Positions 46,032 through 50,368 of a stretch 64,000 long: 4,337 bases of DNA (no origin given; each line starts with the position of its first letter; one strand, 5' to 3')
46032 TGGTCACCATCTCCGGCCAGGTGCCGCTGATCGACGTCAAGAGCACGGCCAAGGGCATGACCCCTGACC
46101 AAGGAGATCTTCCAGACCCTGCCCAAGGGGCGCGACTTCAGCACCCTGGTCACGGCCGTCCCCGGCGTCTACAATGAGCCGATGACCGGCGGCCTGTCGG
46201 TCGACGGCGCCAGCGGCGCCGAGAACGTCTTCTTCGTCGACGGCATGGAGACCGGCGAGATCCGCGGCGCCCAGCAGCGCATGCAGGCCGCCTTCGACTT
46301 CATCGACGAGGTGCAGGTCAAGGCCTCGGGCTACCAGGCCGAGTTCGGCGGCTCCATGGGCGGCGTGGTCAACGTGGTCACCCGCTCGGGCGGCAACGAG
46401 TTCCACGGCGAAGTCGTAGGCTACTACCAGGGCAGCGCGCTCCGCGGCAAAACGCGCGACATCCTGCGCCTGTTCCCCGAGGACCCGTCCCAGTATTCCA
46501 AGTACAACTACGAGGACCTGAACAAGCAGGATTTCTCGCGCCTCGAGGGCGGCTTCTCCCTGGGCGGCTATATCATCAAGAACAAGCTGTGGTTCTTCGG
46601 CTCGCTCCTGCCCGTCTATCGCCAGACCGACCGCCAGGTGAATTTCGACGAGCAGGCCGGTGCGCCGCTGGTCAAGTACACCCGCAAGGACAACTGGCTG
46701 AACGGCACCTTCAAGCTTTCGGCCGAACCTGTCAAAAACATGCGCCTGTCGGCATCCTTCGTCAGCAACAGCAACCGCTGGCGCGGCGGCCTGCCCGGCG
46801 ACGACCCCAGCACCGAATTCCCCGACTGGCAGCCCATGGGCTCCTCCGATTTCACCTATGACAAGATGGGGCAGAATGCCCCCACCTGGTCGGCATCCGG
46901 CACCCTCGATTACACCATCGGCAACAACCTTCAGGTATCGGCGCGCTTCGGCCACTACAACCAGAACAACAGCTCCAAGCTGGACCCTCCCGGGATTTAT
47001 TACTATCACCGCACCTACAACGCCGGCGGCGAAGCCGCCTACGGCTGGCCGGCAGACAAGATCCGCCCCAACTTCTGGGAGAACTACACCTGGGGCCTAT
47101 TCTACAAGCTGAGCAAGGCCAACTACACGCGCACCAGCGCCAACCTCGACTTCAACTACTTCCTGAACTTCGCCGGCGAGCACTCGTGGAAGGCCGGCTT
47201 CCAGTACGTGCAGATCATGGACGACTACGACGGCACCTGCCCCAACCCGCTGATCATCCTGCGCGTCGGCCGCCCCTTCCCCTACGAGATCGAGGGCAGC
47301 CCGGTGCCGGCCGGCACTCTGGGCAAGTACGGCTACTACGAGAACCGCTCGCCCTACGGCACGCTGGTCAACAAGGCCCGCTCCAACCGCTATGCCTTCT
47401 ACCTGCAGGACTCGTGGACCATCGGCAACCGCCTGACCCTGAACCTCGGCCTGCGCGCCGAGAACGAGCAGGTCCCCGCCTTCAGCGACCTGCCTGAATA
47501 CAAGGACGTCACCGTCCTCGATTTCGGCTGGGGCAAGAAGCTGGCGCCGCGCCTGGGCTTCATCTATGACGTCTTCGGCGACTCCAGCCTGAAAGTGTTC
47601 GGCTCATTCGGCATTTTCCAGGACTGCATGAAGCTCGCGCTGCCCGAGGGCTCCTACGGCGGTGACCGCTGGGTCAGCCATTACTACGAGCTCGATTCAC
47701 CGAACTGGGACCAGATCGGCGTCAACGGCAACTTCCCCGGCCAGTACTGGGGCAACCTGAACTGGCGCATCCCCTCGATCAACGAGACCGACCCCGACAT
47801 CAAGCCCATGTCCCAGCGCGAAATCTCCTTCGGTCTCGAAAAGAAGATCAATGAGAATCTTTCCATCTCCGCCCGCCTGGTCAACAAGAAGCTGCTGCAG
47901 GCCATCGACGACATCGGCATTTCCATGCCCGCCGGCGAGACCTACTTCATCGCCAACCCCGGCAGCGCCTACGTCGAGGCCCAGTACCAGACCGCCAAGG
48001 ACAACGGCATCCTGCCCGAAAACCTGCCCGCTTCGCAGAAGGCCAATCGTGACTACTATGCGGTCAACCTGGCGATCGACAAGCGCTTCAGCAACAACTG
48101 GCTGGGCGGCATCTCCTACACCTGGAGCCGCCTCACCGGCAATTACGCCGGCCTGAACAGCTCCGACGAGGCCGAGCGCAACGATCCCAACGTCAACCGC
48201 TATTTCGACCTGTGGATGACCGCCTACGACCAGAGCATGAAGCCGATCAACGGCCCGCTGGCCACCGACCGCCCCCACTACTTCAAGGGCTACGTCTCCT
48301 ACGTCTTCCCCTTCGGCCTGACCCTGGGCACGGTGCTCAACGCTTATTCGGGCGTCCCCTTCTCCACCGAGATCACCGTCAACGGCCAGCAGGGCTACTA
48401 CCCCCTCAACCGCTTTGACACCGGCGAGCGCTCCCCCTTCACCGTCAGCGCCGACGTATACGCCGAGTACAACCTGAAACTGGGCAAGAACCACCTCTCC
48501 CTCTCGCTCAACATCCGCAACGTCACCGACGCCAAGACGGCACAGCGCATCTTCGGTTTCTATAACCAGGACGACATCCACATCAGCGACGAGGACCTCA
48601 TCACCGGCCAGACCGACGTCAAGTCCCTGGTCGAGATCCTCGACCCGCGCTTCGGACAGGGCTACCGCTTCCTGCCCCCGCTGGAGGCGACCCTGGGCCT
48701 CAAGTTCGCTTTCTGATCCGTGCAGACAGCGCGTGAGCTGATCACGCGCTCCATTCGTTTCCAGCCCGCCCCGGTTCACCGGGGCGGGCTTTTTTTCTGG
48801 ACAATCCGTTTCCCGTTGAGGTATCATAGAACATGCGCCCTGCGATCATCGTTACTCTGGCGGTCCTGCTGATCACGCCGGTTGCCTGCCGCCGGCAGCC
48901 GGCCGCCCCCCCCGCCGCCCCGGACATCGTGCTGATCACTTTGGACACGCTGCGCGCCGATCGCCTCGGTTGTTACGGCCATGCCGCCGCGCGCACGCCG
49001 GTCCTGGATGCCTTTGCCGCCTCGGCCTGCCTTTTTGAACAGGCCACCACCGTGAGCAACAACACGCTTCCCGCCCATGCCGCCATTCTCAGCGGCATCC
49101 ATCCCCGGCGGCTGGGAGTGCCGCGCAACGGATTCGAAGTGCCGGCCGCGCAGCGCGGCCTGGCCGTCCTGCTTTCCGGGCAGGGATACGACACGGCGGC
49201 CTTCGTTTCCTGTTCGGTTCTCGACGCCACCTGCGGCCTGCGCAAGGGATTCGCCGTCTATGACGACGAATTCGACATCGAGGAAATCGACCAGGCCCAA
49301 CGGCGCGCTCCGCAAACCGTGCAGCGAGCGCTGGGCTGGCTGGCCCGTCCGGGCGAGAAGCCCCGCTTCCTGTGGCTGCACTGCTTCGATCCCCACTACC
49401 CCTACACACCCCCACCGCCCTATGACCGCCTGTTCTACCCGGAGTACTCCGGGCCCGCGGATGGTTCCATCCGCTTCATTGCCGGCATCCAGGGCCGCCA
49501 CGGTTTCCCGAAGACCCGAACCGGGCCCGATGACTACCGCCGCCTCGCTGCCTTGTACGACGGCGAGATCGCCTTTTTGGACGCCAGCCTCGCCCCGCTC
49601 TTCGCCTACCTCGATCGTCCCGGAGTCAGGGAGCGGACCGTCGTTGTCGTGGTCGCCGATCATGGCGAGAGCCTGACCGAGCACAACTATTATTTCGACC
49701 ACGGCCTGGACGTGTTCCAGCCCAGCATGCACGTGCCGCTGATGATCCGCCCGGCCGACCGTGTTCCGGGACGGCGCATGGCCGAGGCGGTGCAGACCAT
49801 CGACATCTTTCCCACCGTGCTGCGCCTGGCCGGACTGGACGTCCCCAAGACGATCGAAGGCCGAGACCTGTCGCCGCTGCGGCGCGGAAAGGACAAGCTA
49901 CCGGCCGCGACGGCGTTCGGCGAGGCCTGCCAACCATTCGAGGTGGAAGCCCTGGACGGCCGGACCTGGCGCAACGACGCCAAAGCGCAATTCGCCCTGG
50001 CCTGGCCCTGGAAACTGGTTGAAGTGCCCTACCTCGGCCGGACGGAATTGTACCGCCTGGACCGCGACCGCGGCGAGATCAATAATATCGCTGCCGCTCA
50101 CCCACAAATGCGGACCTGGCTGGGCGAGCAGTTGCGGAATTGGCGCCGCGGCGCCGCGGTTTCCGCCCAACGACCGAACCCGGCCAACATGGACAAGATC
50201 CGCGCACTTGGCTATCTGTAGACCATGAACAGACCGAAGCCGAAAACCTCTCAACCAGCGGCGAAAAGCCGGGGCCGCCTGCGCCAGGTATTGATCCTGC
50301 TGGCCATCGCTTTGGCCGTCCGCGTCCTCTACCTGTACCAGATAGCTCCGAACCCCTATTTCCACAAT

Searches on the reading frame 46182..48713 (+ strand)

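Call 67: search_protein_families(library=pfam, proteins=[window:46182-48713:+], max_evalue=0.00001)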
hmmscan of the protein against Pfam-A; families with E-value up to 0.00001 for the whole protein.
window:46182-48713:+ (844 aa): 2 families
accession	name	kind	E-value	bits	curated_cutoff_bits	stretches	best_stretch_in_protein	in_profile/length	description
PF25183.1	OMP_b-brl_4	-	7.8e-33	114.3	30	2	230-713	198-681/838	Outer membrane beta barrel domain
PF00593.30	TonB_dep_Rec_b-barrel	-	1.6e-08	35.3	27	1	194-781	22-436/436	TonB dependent receptor-like, beta-barrel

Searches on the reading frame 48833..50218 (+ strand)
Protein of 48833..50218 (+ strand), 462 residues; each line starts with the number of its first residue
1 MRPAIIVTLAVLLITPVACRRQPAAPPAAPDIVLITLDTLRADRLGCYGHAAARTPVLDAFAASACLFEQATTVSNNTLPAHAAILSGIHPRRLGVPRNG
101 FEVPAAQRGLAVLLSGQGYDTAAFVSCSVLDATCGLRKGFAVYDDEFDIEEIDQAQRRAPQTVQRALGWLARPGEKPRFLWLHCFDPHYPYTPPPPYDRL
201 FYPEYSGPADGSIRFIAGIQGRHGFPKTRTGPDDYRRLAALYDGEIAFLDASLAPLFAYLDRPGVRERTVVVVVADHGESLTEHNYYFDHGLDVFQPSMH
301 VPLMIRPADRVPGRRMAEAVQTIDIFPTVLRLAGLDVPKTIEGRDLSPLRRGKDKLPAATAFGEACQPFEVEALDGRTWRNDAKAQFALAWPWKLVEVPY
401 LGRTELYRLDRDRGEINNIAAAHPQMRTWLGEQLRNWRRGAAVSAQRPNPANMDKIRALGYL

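Call 67: search_protein_families(library=pfam, proteins=[window:48833-50218:+], max_evalue=0.00001)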
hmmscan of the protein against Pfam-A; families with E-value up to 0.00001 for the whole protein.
window:48833-50218:+ (462 aa): 3 families
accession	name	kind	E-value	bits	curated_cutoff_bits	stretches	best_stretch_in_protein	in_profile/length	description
PF00884.28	Sulfatase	-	6.8e-39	134.4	25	1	30-334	1-300/301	Sulfatase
PF01663.27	Phosphodiest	-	1e-10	42.2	23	0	33-106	2-72/342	Type I phosphodiesterase / nucleotide pyrophosphatase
PF16347.10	SGSH_C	-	1.1e-10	42.3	29.3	1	287-357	5-75/154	N-sulphoglucosamine sulphohydrolase, C-terminal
